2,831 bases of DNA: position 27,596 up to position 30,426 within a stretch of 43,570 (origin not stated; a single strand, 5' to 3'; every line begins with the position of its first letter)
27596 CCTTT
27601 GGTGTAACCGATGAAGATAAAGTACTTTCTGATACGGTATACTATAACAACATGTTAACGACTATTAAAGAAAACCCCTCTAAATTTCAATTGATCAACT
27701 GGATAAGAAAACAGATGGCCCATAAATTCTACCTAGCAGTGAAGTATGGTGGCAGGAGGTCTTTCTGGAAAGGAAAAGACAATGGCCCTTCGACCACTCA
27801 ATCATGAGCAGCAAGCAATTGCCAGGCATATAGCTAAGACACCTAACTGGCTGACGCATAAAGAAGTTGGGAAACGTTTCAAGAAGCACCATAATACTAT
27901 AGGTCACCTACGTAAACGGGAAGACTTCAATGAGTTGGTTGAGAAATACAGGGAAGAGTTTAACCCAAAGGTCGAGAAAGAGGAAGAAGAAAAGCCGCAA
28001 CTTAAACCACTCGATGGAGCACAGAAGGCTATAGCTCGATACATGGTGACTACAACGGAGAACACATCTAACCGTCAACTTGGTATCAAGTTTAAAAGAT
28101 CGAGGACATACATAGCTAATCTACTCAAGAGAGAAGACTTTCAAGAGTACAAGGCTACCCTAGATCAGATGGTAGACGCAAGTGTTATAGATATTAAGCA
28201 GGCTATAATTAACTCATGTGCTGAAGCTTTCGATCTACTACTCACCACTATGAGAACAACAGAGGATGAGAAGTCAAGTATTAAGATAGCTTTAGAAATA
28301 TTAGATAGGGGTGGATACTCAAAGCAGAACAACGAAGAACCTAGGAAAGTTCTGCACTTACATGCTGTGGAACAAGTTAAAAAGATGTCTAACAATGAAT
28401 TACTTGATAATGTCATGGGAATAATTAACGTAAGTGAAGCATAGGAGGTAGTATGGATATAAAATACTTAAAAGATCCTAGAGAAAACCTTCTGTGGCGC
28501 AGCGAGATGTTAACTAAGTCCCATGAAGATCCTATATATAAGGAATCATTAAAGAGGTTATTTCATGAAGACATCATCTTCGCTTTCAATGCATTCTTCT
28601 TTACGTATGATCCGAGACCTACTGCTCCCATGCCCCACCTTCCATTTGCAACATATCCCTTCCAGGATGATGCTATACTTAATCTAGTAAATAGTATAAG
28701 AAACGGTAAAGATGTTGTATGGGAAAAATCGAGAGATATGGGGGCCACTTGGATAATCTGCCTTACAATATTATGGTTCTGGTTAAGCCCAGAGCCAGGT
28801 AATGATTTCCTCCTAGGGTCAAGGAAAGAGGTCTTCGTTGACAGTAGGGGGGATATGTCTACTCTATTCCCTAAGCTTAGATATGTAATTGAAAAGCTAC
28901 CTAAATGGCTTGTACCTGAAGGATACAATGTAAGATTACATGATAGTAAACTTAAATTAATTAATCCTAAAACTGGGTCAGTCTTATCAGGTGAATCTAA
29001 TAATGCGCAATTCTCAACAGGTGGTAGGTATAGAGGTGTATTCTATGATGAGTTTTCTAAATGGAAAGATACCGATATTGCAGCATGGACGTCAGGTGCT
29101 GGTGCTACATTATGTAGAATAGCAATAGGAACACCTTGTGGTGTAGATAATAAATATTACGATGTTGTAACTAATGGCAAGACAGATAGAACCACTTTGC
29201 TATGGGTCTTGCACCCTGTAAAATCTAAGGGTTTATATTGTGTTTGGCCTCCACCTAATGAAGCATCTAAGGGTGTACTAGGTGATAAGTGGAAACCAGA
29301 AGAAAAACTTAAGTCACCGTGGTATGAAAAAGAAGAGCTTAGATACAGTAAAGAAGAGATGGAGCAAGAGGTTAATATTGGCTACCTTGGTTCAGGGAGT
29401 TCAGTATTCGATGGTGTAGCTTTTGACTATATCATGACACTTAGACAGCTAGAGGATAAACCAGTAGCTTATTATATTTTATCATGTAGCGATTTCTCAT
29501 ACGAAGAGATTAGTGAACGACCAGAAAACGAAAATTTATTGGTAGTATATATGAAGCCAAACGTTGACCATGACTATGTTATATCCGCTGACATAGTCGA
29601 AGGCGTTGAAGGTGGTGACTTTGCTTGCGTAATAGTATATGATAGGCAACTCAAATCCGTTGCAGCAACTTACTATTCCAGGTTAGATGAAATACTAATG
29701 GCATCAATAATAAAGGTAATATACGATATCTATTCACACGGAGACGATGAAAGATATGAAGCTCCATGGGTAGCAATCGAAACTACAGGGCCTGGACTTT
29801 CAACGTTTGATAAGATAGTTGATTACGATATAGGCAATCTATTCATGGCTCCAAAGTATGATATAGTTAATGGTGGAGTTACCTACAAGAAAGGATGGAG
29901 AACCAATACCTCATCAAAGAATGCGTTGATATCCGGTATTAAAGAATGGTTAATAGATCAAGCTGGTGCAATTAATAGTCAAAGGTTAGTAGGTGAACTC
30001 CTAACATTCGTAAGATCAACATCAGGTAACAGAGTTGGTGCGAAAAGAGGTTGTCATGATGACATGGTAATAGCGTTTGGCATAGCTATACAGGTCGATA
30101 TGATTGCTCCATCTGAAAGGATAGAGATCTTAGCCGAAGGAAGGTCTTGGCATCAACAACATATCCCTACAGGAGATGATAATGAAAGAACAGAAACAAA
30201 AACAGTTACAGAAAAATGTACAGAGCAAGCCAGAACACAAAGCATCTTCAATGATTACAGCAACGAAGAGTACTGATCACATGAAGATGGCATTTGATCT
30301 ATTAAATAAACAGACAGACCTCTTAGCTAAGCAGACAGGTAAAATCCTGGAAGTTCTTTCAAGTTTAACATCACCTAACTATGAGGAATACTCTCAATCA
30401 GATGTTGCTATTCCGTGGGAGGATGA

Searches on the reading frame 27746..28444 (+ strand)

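Call 53: search_protein_families(library=pfam, max_evalue=0.01, proteins=[window:27746-28444:+])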
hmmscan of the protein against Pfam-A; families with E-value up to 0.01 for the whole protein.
window:27746-28444:+ (232 aa): 1 family
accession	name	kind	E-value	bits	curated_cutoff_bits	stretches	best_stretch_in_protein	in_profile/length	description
PF13936.12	HTH_38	-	0.009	16.2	27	0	105-129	19-43/44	Helix-turn-helix domain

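Call 104: search_protein_families(library=phrogs, proteins=[window:27746-28444:+])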
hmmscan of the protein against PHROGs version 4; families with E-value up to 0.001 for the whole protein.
window:27746-28444:+ (232 aa): 0 families

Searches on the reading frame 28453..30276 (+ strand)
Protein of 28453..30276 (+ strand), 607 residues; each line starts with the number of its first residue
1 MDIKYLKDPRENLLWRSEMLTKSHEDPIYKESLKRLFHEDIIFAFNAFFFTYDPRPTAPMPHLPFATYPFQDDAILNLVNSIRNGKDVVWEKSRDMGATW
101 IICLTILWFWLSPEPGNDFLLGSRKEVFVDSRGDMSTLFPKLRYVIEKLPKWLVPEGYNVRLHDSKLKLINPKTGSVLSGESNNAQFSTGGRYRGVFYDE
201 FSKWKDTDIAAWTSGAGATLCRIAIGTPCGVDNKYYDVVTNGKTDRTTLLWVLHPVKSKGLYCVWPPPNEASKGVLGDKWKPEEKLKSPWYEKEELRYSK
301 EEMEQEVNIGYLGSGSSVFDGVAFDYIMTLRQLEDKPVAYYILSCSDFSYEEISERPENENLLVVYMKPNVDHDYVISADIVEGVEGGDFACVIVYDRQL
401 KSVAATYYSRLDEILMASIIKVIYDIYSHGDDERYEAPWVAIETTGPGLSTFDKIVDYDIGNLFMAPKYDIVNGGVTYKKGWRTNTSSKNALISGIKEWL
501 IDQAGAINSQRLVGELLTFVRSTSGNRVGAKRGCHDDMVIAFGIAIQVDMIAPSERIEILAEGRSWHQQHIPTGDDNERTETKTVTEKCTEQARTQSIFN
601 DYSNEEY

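Call 11: search_protein_families(library=phrogs, proteins=[window:28453-30276:+])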
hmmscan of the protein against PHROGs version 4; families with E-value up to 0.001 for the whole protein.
window:28453-30276:+ (607 aa): 4 families
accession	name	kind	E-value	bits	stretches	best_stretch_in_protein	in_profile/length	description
phrog_2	-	head and packaging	1.4e-22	81.3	1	58-553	258-596/807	terminase large subunit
phrog_38407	-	unknown function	5.5e-12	46.3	1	361-549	168-348/370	-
phrog_24361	-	head and packaging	4.1e-07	30.9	1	468-549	58-138/162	terminase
phrog_5989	-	head and packaging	6.7e-05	23.2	1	78-202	149-261/347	terminase large subunit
